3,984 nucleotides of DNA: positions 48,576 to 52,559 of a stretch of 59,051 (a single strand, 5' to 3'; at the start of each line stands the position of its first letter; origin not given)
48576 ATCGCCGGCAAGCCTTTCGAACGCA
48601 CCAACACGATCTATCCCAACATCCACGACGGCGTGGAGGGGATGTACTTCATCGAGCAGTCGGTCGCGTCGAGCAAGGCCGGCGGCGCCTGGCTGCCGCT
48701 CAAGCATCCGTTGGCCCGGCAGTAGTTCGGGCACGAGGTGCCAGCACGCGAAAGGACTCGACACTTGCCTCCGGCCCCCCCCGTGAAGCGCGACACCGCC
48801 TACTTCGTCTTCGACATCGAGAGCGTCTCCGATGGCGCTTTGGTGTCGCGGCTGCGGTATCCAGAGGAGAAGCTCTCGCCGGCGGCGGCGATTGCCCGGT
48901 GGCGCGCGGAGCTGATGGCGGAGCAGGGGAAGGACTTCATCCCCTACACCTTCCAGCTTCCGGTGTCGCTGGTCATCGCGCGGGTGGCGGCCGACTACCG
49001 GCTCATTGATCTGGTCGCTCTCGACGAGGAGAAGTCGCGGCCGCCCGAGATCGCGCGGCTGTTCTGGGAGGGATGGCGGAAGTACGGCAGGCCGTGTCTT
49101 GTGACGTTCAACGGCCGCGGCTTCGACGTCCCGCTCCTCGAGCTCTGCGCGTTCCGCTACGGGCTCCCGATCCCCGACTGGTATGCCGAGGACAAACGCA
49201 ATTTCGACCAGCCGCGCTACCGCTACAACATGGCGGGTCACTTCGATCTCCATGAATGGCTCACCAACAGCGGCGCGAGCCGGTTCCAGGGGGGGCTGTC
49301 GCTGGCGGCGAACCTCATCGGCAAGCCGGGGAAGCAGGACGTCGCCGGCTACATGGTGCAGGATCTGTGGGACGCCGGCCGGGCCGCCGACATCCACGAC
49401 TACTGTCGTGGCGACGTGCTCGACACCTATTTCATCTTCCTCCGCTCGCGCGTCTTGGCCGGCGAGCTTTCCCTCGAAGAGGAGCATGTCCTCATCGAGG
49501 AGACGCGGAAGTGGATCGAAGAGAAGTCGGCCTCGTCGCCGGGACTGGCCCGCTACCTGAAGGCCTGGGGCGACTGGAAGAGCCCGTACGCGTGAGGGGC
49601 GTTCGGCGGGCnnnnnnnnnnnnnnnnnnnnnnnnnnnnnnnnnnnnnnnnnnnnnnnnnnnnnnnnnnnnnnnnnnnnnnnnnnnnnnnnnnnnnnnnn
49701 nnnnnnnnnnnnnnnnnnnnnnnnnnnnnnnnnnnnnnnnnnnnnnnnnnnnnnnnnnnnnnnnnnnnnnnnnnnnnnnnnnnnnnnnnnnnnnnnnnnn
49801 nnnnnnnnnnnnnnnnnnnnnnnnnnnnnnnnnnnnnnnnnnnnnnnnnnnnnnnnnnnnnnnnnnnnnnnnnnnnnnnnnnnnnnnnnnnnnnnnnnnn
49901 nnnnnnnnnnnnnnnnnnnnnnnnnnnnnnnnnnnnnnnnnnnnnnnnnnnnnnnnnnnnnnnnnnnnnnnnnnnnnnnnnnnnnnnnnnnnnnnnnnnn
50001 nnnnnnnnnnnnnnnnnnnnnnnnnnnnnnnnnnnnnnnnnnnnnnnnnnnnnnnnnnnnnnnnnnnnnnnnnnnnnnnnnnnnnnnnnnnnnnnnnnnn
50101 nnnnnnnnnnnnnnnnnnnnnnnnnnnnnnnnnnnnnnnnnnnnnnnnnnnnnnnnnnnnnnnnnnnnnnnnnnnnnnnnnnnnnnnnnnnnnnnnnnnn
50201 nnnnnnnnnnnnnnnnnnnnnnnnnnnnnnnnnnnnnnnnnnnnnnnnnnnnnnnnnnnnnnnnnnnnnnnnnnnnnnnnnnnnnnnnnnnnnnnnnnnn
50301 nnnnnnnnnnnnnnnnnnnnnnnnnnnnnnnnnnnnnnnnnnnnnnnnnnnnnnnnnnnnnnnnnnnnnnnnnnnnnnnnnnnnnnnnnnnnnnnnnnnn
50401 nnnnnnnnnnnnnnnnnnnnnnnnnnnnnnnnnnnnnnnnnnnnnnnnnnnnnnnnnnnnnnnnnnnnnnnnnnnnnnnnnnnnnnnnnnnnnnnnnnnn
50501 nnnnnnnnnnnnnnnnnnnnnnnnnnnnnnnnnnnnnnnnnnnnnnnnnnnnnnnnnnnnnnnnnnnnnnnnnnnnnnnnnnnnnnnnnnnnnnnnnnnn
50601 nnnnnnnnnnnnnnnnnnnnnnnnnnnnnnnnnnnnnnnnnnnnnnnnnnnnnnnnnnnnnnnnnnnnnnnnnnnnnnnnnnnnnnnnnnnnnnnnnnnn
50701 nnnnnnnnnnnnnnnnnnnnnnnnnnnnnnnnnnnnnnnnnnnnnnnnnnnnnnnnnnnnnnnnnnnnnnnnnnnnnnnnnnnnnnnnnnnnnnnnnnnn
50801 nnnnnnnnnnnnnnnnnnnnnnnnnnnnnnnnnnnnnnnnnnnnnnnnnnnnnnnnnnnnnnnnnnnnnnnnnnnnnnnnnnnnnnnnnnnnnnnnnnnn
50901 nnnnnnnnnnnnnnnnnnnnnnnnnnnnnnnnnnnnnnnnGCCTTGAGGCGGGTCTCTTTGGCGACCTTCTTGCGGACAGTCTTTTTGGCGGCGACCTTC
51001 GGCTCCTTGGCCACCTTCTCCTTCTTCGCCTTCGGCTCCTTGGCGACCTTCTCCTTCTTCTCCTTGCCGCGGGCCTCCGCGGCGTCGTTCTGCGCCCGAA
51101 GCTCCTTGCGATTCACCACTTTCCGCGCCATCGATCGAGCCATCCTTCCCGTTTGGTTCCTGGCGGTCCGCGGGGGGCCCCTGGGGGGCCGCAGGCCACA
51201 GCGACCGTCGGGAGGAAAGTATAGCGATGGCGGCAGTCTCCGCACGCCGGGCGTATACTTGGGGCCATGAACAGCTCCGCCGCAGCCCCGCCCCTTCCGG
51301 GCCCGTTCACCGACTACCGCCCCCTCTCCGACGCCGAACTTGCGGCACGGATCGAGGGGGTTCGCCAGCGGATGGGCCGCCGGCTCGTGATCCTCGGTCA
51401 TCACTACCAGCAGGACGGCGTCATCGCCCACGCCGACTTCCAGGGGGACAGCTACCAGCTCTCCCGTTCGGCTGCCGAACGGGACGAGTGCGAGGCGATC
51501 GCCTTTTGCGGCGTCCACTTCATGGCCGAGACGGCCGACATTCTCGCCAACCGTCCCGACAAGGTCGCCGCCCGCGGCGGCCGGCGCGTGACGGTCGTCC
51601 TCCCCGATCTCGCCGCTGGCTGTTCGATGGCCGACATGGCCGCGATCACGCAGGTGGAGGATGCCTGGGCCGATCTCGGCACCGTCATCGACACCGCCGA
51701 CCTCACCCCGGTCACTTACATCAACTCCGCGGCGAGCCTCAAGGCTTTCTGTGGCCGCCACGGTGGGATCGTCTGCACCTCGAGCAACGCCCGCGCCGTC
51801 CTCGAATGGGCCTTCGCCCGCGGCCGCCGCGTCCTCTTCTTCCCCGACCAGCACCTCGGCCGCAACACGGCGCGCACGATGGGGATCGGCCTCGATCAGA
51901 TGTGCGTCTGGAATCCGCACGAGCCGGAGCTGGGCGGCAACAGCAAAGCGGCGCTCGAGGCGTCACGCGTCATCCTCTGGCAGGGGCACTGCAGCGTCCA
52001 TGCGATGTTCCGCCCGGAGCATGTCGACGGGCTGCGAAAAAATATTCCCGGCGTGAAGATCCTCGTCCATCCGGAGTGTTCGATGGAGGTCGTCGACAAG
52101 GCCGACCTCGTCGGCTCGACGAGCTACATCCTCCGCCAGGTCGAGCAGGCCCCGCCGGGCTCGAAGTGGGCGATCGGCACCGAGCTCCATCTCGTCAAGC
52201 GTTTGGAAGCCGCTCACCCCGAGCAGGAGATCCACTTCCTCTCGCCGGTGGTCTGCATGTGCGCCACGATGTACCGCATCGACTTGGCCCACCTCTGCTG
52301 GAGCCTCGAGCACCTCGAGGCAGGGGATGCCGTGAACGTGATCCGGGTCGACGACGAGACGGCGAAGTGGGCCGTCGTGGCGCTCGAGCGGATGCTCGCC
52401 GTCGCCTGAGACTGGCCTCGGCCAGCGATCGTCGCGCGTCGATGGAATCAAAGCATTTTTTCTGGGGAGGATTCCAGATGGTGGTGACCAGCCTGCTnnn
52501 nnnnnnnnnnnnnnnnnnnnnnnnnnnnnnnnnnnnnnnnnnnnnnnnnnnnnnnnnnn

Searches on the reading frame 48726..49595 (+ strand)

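Call 14: search_protein_families(library=pfam, proteins=[window:48726-49595:+], max_evalue=0.001)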
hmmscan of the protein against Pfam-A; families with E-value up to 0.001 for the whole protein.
window:48726-49595:+ (289 aa): 2 families
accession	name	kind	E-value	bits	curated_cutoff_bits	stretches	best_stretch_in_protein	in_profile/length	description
PF10108.15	DNA_pol_B_exo2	-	1.6e-49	169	24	1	69-281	1-213/213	Predicted 3'-5' exonuclease related to the exonuclease domain of PolB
PF13482.12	RNase_H_2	-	3.3e-07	30.8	22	1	99-217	37-133/165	RNase_H superfamily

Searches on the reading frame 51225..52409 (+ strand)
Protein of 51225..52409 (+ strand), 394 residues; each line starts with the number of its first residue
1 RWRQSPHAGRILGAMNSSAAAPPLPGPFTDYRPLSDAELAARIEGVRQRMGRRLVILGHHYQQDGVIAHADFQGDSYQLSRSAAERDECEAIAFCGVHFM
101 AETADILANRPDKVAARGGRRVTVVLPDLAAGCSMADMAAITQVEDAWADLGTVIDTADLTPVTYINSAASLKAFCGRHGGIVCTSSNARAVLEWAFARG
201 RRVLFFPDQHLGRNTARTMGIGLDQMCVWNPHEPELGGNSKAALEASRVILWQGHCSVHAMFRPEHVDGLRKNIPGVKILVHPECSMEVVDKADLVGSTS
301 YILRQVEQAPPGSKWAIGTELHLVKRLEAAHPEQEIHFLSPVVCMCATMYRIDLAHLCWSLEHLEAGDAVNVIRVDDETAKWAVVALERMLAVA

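Call 14: search_protein_families(library=pfam, proteins=[window:51225-52409:+], max_evalue=0.001)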
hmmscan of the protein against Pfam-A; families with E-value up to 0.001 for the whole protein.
window:51225-52409:+ (394 aa): 1 family
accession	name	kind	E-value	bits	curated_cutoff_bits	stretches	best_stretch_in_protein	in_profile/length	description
PF02445.21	NadA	-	2.8e-95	319.3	27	1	45-392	5-295/295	Quinolinate synthetase A protein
